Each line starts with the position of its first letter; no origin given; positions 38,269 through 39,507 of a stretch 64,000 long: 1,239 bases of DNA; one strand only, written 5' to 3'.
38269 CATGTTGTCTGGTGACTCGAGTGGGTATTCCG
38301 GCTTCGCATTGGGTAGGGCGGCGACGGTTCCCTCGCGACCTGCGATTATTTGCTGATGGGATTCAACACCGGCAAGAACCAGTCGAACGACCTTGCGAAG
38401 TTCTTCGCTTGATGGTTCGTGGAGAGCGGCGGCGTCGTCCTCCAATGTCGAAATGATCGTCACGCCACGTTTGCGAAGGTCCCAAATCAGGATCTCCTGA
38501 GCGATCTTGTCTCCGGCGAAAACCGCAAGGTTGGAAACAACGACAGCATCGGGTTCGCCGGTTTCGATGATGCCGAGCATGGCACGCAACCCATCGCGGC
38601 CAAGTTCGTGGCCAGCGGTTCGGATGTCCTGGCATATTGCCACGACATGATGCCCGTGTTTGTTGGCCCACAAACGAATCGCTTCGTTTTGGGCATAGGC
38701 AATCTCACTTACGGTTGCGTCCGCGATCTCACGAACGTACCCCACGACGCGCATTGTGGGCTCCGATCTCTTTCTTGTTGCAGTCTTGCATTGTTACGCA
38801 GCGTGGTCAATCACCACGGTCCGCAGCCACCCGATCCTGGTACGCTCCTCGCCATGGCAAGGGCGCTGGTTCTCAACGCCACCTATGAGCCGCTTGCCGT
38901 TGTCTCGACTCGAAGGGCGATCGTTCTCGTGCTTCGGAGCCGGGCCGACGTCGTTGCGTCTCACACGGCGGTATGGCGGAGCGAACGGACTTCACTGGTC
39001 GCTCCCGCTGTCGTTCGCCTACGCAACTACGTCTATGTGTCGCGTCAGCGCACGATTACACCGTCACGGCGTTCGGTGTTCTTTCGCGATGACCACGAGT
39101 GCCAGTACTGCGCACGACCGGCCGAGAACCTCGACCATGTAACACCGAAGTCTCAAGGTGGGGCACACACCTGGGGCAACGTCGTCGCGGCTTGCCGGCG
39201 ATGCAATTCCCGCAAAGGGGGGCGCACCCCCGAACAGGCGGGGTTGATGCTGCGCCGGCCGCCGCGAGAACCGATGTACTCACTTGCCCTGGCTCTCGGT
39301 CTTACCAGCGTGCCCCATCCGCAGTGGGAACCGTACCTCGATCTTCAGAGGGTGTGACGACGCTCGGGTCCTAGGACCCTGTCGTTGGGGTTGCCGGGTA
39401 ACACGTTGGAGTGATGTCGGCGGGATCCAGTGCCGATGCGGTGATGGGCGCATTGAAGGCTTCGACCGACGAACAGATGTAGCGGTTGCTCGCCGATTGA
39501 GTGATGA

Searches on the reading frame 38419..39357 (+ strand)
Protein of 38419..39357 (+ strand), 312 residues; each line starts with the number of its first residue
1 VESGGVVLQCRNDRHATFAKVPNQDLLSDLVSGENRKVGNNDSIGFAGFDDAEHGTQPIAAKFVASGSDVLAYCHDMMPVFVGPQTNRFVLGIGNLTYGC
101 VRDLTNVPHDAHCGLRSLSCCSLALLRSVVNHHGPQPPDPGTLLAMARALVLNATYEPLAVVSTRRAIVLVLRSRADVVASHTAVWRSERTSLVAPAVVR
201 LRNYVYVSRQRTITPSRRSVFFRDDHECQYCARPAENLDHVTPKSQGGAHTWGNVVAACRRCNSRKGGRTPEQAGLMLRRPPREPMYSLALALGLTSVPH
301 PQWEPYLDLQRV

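Call 75: search_protein_families(library=pfam, proteins=[window:38419-39357:+], max_evalue=0.00001)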
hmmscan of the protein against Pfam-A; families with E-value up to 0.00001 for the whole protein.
window:38419-39357:+ (312 aa): 2 families
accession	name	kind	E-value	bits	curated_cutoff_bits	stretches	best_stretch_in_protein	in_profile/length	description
PF14279.12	HNH_5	-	5.9e-13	49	27.5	1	228-275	1-52/56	HNH endonuclease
PF01844.29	HNH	-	1.1e-12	48.3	21.4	1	228-267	1-45/47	HNH endonuclease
